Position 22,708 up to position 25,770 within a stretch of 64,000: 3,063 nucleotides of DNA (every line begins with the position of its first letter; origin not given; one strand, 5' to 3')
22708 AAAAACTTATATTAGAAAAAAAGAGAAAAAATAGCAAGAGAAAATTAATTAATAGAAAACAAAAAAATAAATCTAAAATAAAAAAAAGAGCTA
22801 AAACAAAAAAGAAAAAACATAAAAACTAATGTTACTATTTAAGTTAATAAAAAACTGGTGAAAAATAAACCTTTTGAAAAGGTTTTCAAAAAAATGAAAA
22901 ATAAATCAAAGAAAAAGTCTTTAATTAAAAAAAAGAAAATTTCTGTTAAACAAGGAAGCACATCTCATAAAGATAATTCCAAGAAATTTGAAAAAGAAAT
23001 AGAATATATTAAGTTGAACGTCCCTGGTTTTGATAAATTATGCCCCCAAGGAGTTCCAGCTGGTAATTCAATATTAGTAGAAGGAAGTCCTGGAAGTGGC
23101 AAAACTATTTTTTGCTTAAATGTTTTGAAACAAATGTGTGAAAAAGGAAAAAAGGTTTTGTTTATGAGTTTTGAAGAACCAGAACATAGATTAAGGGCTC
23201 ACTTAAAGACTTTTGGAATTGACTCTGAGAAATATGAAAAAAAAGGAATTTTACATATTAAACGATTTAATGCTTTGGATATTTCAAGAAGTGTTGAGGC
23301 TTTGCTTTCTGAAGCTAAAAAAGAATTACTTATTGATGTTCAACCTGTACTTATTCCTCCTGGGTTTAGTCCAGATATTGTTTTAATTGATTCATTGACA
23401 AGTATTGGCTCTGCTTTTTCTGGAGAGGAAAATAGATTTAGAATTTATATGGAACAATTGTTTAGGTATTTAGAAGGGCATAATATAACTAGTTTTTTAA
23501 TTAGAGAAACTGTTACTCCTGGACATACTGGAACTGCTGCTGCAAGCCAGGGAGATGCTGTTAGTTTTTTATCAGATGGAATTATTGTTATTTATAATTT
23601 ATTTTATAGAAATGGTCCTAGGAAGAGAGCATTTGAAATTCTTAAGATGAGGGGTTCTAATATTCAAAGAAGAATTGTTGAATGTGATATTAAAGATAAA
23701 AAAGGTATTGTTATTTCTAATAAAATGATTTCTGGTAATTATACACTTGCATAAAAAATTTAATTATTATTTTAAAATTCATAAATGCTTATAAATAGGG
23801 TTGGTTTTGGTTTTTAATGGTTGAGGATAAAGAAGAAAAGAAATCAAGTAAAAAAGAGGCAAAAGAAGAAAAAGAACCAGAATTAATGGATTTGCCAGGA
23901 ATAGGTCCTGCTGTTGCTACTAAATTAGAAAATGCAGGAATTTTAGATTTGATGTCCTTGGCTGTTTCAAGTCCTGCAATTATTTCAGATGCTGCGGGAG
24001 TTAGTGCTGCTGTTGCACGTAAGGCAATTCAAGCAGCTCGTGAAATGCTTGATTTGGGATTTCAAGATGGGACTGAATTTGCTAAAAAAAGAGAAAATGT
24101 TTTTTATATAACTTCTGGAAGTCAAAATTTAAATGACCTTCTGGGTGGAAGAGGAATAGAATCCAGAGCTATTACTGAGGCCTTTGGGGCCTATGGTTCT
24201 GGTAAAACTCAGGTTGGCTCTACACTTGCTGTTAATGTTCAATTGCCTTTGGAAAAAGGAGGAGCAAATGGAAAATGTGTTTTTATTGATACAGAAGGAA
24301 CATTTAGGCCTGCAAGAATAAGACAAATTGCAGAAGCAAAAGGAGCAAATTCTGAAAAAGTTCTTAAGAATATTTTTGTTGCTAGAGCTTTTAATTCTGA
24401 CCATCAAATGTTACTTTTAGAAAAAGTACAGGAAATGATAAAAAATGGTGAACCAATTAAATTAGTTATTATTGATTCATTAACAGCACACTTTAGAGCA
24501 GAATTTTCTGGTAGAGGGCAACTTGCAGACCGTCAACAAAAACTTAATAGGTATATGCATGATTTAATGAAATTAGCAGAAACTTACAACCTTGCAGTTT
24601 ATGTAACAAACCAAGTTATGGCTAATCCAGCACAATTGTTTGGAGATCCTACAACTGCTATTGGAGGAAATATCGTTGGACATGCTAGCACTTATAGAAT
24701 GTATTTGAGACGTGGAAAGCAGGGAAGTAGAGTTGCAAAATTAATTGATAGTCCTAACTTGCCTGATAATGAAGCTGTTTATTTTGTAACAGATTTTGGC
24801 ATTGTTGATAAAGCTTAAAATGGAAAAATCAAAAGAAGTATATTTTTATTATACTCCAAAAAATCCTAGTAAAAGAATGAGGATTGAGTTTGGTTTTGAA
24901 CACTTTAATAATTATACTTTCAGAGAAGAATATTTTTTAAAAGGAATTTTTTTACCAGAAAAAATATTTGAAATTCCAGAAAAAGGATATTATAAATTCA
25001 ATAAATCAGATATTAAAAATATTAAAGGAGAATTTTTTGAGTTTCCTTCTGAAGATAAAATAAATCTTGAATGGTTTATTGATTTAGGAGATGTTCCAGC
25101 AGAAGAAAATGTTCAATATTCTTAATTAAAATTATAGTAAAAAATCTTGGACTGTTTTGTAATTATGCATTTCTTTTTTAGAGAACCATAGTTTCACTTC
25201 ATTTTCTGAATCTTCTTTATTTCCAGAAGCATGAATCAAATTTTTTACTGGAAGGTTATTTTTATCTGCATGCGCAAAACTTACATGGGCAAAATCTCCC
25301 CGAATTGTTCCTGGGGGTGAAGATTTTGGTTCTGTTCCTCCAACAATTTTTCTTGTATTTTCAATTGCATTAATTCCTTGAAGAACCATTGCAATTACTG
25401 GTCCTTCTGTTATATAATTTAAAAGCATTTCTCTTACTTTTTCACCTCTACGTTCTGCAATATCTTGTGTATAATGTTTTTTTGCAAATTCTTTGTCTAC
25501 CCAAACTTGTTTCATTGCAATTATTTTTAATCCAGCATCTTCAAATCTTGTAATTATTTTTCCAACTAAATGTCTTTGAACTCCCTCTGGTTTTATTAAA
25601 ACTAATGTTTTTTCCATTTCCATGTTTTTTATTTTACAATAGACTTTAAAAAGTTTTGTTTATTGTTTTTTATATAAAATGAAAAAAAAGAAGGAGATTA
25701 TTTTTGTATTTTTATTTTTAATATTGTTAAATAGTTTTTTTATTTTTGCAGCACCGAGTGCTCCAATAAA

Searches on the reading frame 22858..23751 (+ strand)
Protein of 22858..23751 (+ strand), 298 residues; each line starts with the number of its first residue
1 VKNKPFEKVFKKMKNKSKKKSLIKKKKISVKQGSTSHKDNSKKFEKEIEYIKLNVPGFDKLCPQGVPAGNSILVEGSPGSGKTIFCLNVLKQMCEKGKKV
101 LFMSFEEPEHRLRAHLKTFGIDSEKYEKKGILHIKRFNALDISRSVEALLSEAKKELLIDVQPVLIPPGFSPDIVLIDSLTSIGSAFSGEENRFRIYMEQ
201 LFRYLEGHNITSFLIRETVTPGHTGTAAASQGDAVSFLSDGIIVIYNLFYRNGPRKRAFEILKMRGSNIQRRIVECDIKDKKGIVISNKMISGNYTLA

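Call 37: search_protein_families(library=pfam, proteins=[window:22858-23751:+], max_evalue=0.001)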
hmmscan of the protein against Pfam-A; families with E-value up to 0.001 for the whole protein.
window:22858-23751:+ (298 aa): 5 families
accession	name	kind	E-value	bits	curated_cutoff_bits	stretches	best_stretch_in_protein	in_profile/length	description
PF06745.19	ATPase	-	7.9e-42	143.6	26.6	1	53-288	3-228/231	KaiC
PF13481.12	AAA_25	-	1.3e-07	31.9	27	1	59-189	23-159/195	AAA domain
PF03796.21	DnaB_C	-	5.5e-06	26.4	27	1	64-137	14-89/255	DnaB-like helicase C terminal domain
PF07088.17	GvpD_P-loop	-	5.8e-05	23.5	24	1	68-104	9-44/189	GvpD gas vesicle protein, P-loop domain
PF00004.35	AAA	-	0.0008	20.3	21.2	0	72-210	1-97/131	ATPase family associated with various cellular activities (AAA)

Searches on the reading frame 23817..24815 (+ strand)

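Call 37: search_protein_families(library=pfam, proteins=[window:23817-24815:+], max_evalue=0.001)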
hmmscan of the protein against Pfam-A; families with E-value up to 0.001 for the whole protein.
window:23817-24815:+ (333 aa): 5 families
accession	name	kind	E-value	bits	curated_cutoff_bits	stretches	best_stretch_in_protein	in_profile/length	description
PF08423.17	Rad51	-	4e-90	301.8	22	1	91-331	1-243/244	Rad51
PF00154.27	RecA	-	2.4e-14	53.9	27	1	90-302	25-223/262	recA bacterial DNA recombination protein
PF14520.12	HHH_5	-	3.9e-09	37.3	27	1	22-76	3-57/57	Helix-hairpin-helix domain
PF13481.12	AAA_25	-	1.2e-06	28.7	27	1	114-265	30-188/195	AAA domain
PF06745.19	ATPase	-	3.4e-05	23.8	26.6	1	100-227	3-133/231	KaiC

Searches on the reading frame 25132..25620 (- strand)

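Call 37: search_protein_families(library=pfam, proteins=[window:25132-25620:-], max_evalue=0.001)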
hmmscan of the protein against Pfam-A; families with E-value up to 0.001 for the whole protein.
window:25132-25620:- (162 aa): 1 family
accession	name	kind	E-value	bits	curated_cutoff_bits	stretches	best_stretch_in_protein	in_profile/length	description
PF00334.24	NDK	-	1.6e-41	141.8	27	1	3-150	1-134/135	Nucleoside diphosphate kinase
